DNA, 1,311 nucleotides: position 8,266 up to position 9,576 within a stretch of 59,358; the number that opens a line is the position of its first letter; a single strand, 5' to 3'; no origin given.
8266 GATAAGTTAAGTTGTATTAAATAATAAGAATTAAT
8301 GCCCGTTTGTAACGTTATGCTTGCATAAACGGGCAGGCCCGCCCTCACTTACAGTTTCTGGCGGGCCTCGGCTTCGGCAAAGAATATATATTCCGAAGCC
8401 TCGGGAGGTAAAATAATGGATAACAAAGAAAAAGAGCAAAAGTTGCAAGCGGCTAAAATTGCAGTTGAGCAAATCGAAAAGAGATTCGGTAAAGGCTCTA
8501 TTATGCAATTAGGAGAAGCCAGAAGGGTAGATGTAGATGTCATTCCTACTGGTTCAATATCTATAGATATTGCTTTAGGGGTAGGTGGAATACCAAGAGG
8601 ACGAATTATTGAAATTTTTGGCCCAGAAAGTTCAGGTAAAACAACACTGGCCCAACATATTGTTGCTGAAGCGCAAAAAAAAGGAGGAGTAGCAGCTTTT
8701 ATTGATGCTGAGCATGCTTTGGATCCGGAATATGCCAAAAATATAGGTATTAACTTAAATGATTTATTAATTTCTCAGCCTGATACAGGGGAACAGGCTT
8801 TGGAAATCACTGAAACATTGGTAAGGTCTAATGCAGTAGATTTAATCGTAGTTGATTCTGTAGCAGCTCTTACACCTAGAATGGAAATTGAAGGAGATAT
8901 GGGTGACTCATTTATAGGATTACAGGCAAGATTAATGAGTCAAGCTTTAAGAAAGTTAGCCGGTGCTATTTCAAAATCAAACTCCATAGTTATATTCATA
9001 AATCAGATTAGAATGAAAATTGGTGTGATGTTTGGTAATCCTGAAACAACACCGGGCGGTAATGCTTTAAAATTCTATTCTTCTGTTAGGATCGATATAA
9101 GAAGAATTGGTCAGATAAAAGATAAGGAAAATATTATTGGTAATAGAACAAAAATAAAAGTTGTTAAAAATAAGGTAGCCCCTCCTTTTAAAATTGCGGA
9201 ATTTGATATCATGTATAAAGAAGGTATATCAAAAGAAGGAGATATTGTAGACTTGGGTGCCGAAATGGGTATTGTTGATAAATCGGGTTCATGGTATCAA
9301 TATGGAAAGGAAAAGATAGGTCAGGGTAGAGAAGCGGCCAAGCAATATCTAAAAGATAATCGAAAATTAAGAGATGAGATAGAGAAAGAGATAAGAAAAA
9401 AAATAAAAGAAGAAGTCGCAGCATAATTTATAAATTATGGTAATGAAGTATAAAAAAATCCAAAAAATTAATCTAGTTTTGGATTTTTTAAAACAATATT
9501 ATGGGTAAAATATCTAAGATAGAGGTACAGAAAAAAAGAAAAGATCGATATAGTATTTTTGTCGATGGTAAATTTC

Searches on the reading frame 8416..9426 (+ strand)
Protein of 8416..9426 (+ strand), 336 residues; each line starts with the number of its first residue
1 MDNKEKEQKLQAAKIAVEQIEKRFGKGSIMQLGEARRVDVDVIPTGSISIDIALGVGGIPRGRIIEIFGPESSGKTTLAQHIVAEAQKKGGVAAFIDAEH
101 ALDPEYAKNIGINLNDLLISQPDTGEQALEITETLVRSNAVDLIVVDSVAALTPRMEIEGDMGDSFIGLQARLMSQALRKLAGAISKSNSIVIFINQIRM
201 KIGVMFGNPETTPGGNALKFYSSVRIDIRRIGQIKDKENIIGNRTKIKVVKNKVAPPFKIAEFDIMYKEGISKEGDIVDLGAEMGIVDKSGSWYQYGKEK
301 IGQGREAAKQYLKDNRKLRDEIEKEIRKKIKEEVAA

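Call 21: search_protein_families(library=pfam, proteins=[window:8416-9426:+])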
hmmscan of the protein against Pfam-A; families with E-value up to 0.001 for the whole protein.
window:8416-9426:+ (336 aa): 7 families
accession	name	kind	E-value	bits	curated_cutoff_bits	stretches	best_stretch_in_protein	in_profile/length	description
PF00154.27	RecA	-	9.6e-142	471.4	27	1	12-272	2-262/262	recA bacterial DNA recombination protein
PF21096.2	RecA_C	-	1.9e-25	89.2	27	1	275-331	1-57/57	RecA C-terminal domain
PF08423.17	Rad51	-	2.5e-10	40.5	22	1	37-230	2-211/244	Rad51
PF01637.24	ATPase_2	-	6.8e-06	26.5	33.2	1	63-199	21-120/225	ATPase domain predominantly from Archaea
PF06745.19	ATPase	-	1.3e-05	25.1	26.6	1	44-118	2-78/231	KaiC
PF02283.22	CobU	-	8.5e-05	22.6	27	1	67-200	3-127/168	Cobinamide kinase / cobinamide phosphate guanyltransferase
PF00005.33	ABC_tran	-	0.00061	20.8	25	0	59-116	8-67/137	ABC transporter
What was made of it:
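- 8416..9426 (+): recA, the cistron served by copy 1. Pfam RecA, 9.6e-142 (call 21).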

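Call 36: find_homologous_proteins(query=window:8416-9426:+, max_evalue=1e-60)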
Query window:8416-9426:+ (336 aa): 8000 proteins with E <= 1e-60 among 8000 candidates; the best 120 are listed.
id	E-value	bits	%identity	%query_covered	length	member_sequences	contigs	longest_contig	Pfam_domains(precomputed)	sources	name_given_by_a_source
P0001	5.4e-209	711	100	100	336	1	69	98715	PF06745.20,PF08423.18,PF00154.28,PF21096.3,PF01637.25,PF27531.1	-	-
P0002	1.2e-208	710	100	100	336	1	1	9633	PF06745.20,PF08423.18,PF00154.28,PF21096.3,PF01637.25,PF27531.1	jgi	-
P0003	1.7e-208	709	100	100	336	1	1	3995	PF06745.20,PF08423.18,PF00154.28,PF21096.3,PF01637.25,PF27531.1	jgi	-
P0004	4.4e-208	708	100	100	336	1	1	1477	PF06745.20,PF08423.18,PF00154.28,PF21096.3,PF01637.25,PF27531.1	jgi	-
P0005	4.7e-208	708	100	100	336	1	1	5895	PF06745.20,PF08423.18,PF00154.28,PF21096.3,PF01637.25,PF27531.1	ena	-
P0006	6.0e-187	638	89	98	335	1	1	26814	PF06745.20,PF08423.18,PF00154.28,PF21096.3,PF01637.25,PF27531.1,PF13481.13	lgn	-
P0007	2.5e-184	630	87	99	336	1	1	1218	PF06745.20,PF08423.18,PF00154.28,PF21096.3,PF01637.25,PF27531.1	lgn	-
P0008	2.4e-181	620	85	99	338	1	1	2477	PF06745.20,PF02283.23,PF08423.18,PF00154.28,PF21096.3,PF27531.1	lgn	-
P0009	2.9e-181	620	86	98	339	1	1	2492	PF06745.20,PF02283.23,PF08423.18,PF00154.28,PF21096.3,PF01637.25,PF27531.1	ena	-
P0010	6.1e-180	615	86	96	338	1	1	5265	PF06745.20,PF02283.23,PF08423.18,PF00154.28,PF21096.3,PF01637.25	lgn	-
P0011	1.8e-179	614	85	98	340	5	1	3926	PF06745.20,PF02283.23,PF08423.18,PF00154.28,PF21096.3,PF27531.1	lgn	-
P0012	2.0e-175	601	82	99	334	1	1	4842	PF06745.20,PF02283.23,PF00005.34,PF08423.18,PF00154.28,PF21096.3,PF01637.25,PF27531.1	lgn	-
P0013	7.6e-174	595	83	96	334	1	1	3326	PF06745.20,PF02283.23,PF08423.18,PF00154.28,PF21096.3,PF01637.25,PF27531.1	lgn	-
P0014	2.4e-173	594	83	97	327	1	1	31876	PF06745.20,PF02283.23,PF08423.18,PF00154.28,PF21096.3,PF01637.25,PF27531.1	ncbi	ncbi:MAG: recombinase RecA [Candidatus Woesearchaeota archaeon]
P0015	6.4e-172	589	80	99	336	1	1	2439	PF06745.20,PF02283.23,PF08423.18,PF00154.28,PF21096.3,PF01637.25,PF27531.1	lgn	-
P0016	1.0e-171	588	82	99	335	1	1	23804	PF06745.20,PF02283.23,PF08423.18,PF00154.28,PF21096.3,PF01637.25,PF27531.1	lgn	-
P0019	1.9e-169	581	81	98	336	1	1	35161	PF06745.20,PF02283.23,PF00005.34,PF08423.18,PF00154.28,PF21096.3,PF01637.25,PF27531.1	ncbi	-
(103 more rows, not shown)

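Call 37: find_encoding_contigs(protein=P0006, flank=10000, max_places=2)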
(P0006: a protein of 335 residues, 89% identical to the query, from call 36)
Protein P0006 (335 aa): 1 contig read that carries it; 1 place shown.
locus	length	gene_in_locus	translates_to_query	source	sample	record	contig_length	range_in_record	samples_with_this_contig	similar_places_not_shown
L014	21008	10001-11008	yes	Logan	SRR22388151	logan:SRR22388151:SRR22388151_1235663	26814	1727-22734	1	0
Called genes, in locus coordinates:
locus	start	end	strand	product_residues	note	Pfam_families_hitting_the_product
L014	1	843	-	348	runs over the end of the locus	PF03060:NMO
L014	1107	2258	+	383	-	PF01368:DHH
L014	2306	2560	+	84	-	PF00312:Ribosomal_S15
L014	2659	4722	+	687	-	PF01138:RNase_PH, PF03725:RNase_PH_C (weak), PF01138:RNase_PH, PF00013:KH_1, PF00575:S1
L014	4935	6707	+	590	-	PF00753:Lactamase_B, PF12706:Lactamase_B_2, PF22505:RNase_J_b_CASP, PF07521:RMMBL (weak), PF17770:RNase_J_C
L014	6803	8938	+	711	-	PF13491:FtsK_4TM (weak), PF17854:FtsK_alpha, PF01580:FtsK_SpoIIIE, PF12846:AAA_10 (faint), PF09397:FtsK_gamma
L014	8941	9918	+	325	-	PF12844:HTH_19, PF13413:HTH_25, PF09136:Glucodextran_B (faint), PF13464:RodZ_C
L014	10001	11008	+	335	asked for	PF00154:RecA_N, PF08423:Rad51, PF06745:ATPase, PF01637:ATPase_2 (faint), PF13481:AAA_25 (faint), PF27531:MT3502_N, PF21096:RecA_C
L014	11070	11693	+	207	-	PF27462:RecX_N, PF21982:RecX_HTH1, PF02631:RecX_HTH2, PF21981:RecX_HTH3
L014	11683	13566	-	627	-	PF01134:GIDA, PF03486:HI0933_like (faint), PF07992:Pyr_redox_2, PF12831:FAD_oxidored (weak), PF13738:Pyr_redox_3 (faint), PF21680:GIDA_C_1st, PF13932:SAM_GIDA_C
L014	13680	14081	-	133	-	-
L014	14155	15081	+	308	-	PF02899:Phage_int_SAM_1, PF13102:Phage_int_SAM_5, PF00589:Phage_integrase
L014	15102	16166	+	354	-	PF01926:MMR_HSR1, PF02421:FeoB_N, PF06071:YchF-GTPase_C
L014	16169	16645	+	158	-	-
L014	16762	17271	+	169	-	PF01250:Ribosomal_S6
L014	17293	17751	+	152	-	PF00436:SSB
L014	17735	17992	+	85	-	PF01084:Ribosomal_S18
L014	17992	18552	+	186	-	PF08207:EFP_N, PF01132:EFP, PF09285:Elong-fact-P_C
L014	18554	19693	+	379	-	PF01479:S4, PF01728:FtsJ, PF01467:CTP_transf_like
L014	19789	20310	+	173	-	PF05239:PRC (faint)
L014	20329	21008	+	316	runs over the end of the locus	PF00890:FAD_binding_2 (faint), PF01134:GIDA (faint), PF01946:Thi4 (faint), PF03486:HI0933_like (faint), PF07992:Pyr_redox_2, PF13738:Pyr_redox_3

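Call 38: find_encoding_contigs(protein=P0014, flank=10000, max_places=2)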
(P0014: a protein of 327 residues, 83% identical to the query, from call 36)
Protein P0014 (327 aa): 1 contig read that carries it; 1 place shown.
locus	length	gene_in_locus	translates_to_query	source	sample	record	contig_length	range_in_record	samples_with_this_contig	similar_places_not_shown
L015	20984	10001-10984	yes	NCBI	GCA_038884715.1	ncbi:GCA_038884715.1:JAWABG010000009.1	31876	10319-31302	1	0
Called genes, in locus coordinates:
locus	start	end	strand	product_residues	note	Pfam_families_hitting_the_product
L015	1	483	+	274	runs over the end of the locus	PF06750:A24_N_bact, PF01478:Peptidase_A24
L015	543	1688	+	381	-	PF01368:DHH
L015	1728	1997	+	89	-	PF00312:Ribosomal_S15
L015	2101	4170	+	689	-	PF01138:RNase_PH, PF03725:RNase_PH_C (weak), PF03726:PNPase, PF01138:RNase_PH, PF00013:KH_1, PF00575:S1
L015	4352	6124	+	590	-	PF00753:Lactamase_B, PF12706:Lactamase_B_2, PF22505:RNase_J_b_CASP, PF07521:RMMBL (weak), PF17770:RNase_J_C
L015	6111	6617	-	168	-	-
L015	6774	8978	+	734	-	PF13491:FtsK_4TM, PF17854:FtsK_alpha, PF01580:FtsK_SpoIIIE, PF01935:DUF87 (weak), PF12846:AAA_10 (faint), PF09397:FtsK_gamma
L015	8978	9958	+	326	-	PF12844:HTH_19, PF13413:HTH_25, PF09136:Glucodextran_B (weak), PF13464:RodZ_C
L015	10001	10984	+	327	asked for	PF00154:RecA_N, PF08423:Rad51, PF06745:ATPase (weak), PF27531:MT3502_N (weak), PF01637:ATPase_2 (weak), PF02283:CobU (weak), PF21096:RecA_C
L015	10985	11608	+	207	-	PF27462:RecX_N, PF21982:RecX_HTH1, PF02631:RecX_HTH2, PF21981:RecX_HTH3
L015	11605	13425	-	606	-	PF01134:GIDA, PF07992:Pyr_redox_2 (weak), PF12831:FAD_oxidored (weak), PF21680:GIDA_C_1st, PF13932:SAM_GIDA_C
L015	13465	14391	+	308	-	PF02899:Phage_int_SAM_1, PF13102:Phage_int_SAM_5, PF00589:Phage_integrase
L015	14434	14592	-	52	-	-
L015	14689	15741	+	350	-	PF01926:MMR_HSR1, PF02421:FeoB_N, PF06071:YchF-GTPase_C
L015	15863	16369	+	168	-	PF01250:Ribosomal_S6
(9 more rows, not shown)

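Call 39: find_encoding_contigs(protein=P0016, flank=10000, max_places=2)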
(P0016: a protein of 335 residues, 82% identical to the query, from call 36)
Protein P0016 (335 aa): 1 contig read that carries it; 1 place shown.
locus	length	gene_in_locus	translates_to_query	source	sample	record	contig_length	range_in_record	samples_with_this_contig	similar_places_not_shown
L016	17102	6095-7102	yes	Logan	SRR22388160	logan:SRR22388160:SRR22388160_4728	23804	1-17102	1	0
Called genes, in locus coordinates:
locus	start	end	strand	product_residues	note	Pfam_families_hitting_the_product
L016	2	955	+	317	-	?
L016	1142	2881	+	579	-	PF00753:Lactamase_B, PF12706:Lactamase_B_2, PF22505:RNase_J_b_CASP, PF07521:RMMBL (weak), PF17770:RNase_J_C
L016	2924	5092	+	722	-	PF13491:FtsK_4TM, PF17854:FtsK_alpha, PF01580:FtsK_SpoIIIE, PF09397:FtsK_gamma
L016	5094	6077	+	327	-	PF12844:HTH_19, PF13413:HTH_25, PF09136:Glucodextran_B (weak), PF13464:RodZ_C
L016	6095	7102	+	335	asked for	PF00154:RecA_N, PF06745:ATPase, PF08423:Rad51, PF01637:ATPase_2 (faint), PF27531:MT3502_N (weak), PF02283:CobU (weak), PF21096:RecA_C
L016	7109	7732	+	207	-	PF27462:RecX_N, PF21982:RecX_HTH1, PF02631:RecX_HTH2, PF21981:RecX_HTH3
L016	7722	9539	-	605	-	PF01134:GIDA, PF07992:Pyr_redox_2, PF13738:Pyr_redox_3 (faint), PF21680:GIDA_C_1st, PF13932:SAM_GIDA_C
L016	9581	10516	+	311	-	PF02899:Phage_int_SAM_1, PF13102:Phage_int_SAM_5 (weak), PF13495:Phage_int_SAM_4 (weak), PF00589:Phage_integrase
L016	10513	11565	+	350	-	PF01926:MMR_HSR1, PF02421:FeoB_N, PF06071:YchF-GTPase_C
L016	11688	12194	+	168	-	PF01250:Ribosomal_S6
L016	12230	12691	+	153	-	PF00436:SSB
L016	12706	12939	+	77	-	PF01084:Ribosomal_S18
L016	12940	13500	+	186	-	PF08207:EFP_N, PF01132:EFP, PF09285:Elong-fact-P_C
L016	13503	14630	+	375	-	PF01479:S4, PF01728:FtsJ, PF01467:CTP_transf_like (weak)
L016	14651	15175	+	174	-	PF05239:PRC (faint)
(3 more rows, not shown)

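Call 40: find_encoding_contigs(protein=P0019, flank=10000, max_places=2)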
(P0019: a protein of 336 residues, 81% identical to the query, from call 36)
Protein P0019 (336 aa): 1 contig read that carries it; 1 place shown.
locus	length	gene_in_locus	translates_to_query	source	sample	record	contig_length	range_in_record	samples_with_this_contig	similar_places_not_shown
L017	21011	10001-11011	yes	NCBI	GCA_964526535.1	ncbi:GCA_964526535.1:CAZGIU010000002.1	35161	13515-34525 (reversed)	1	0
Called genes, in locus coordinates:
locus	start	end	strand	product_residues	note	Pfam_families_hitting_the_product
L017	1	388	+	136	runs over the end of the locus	PF07963:N_methyl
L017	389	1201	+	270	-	PF06750:A24_N_bact, PF01478:Peptidase_A24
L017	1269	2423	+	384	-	-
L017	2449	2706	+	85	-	PF00312:Ribosomal_S15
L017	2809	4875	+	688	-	PF01138:RNase_PH, PF03725:RNase_PH_C (weak), PF03726:PNPase (weak), PF01138:RNase_PH, PF03725:RNase_PH_C (weak), PF00013:KH_1, PF00575:S1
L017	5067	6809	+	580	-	PF00753:Lactamase_B, PF23023:Anti-Pycsar_Apyc1 (faint), PF12706:Lactamase_B_2, PF22505:RNase_J_b_CASP, PF07521:RMMBL (weak), PF17770:RNase_J_C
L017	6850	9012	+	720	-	PF13491:FtsK_4TM, PF17854:FtsK_alpha, PF01580:FtsK_SpoIIIE, PF09397:FtsK_gamma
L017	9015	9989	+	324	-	PF12844:HTH_19, PF13413:HTH_25, PF09136:Glucodextran_B (weak), PF13464:RodZ_C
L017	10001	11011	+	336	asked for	PF00154:RecA_N, PF08423:Rad51, PF06745:ATPase, PF00005:ABC_tran (weak), PF01637:ATPase_2 (weak), PF27531:MT3502_N (weak), PF02283:CobU (weak), PF21096:RecA_C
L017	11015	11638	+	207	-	PF27462:RecX_N, PF21982:RecX_HTH1, PF02631:RecX_HTH2, PF21981:RecX_HTH3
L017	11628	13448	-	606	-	PF01134:GIDA, PF07992:Pyr_redox_2 (weak), PF21680:GIDA_C_1st, PF13932:SAM_GIDA_C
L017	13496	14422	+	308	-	PF02899:Phage_int_SAM_1, PF13102:Phage_int_SAM_5, PF00589:Phage_integrase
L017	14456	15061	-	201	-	PF12773:DZR (weak), PF13240:Zn_Ribbon_1 (weak), PF13248:Zn_ribbon_3, PF11611:DUF4352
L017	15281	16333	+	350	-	PF01926:MMR_HSR1, PF02421:FeoB_N, PF06071:YchF-GTPase_C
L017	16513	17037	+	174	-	PF01250:Ribosomal_S6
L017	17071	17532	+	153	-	PF00436:SSB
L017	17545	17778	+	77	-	PF01084:Ribosomal_S18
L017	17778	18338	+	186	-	PF08207:EFP_N, PF01132:EFP, PF09285:Elong-fact-P_C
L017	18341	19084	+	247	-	PF01479:S4, PF01728:FtsJ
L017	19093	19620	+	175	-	PF05239:PRC (weak)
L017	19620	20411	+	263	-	PF02673:BacA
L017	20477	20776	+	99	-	PF01649:Ribosomal_S20p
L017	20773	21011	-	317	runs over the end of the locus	PF06144:DNA_pol3_delta, PF21694:DNA_pol3_delta_C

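Call 55: find_encoding_contigs(protein=P0001, flank=10000, max_places=10)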
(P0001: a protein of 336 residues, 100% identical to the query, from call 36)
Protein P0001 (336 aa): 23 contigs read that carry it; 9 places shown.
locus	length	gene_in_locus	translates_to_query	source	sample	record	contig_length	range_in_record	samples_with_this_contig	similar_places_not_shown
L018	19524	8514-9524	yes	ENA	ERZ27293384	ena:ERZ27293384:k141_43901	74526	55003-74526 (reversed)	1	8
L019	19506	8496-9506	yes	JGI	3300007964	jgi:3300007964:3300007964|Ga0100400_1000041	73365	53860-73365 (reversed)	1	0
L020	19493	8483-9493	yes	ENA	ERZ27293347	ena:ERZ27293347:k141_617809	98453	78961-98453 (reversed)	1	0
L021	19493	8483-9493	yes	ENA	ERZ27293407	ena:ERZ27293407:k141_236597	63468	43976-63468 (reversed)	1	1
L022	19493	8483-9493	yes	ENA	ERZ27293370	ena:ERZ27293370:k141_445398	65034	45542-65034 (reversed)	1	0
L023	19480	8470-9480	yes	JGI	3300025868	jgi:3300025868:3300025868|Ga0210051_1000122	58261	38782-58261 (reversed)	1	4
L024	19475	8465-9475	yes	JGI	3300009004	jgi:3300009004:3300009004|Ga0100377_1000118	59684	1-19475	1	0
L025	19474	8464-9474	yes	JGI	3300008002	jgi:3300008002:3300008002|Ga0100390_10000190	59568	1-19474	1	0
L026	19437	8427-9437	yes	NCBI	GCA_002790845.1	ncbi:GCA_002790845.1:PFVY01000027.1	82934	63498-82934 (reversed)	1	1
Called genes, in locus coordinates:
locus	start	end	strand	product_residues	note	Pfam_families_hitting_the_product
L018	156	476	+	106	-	PF00312:Ribosomal_S15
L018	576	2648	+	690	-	PF01138:RNase_PH, PF03725:RNase_PH_C (weak), PF03726:PNPase (weak), PF01138:RNase_PH, PF00013:KH_1, PF00575:S1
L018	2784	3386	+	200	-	PF03167:UDG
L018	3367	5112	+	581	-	PF00753:Lactamase_B, PF12706:Lactamase_B_2, PF22505:RNase_J_b_CASP, PF07521:RMMBL (weak), PF17770:RNase_J_C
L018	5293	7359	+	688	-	PF13491:FtsK_4TM, PF17854:FtsK_alpha, PF01580:FtsK_SpoIIIE, PF09397:FtsK_gamma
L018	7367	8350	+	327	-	PF12844:HTH_19, PF13413:HTH_25, PF09136:Glucodextran_B (weak), PF13464:RodZ_C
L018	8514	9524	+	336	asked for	PF00154:RecA_N, PF08423:Rad51, PF06745:ATPase (faint), PF27531:MT3502_N (weak), PF01637:ATPase_2 (weak), PF21096:RecA_C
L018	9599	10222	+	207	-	PF27462:RecX_N, PF21982:RecX_HTH1, PF02631:RecX_HTH2 (weak), PF21981:RecX_HTH3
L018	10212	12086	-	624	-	PF01134:GIDA, PF07992:Pyr_redox_2, PF12831:FAD_oxidored (weak), PF21680:GIDA_C_1st, PF13932:SAM_GIDA_C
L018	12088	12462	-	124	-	-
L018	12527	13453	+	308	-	PF02899:Phage_int_SAM_1, PF13102:Phage_int_SAM_5 (weak), PF13495:Phage_int_SAM_4, PF00589:Phage_integrase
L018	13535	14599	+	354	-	PF01926:MMR_HSR1, PF02421:FeoB_N, PF06071:YchF-GTPase_C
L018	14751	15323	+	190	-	PF01250:Ribosomal_S6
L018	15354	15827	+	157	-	PF00436:SSB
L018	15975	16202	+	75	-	PF01084:Ribosomal_S18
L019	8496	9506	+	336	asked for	PF00154:RecA_N, PF08423:Rad51, PF06745:ATPase (faint), PF27531:MT3502_N (weak), PF01637:ATPase_2 (weak), PF21096:RecA_C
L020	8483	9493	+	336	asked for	PF00154:RecA_N, PF08423:Rad51, PF06745:ATPase (faint), PF27531:MT3502_N (weak), PF01637:ATPase_2 (weak), PF21096:RecA_C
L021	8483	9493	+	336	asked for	PF00154:RecA_N, PF08423:Rad51, PF06745:ATPase (faint), PF27531:MT3502_N (weak), PF01637:ATPase_2 (weak), PF21096:RecA_C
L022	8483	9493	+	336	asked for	PF00154:RecA_N, PF08423:Rad51, PF06745:ATPase (faint), PF27531:MT3502_N (weak), PF01637:ATPase_2 (weak), PF21096:RecA_C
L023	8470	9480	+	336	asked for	PF00154:RecA_N, PF08423:Rad51, PF06745:ATPase (faint), PF27531:MT3502_N (weak), PF01637:ATPase_2 (weak), PF21096:RecA_C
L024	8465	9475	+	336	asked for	PF00154:RecA_N, PF08423:Rad51, PF06745:ATPase (faint), PF27531:MT3502_N (weak), PF01637:ATPase_2 (weak), PF21096:RecA_C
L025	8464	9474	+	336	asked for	PF00154:RecA_N, PF08423:Rad51, PF06745:ATPase (faint), PF27531:MT3502_N (weak), PF01637:ATPase_2 (weak), PF21096:RecA_C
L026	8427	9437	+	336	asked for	PF00154:RecA_N, PF08423:Rad51, PF06745:ATPase (faint), PF27531:MT3502_N (weak), PF01637:ATPase_2 (weak), PF21096:RecA_C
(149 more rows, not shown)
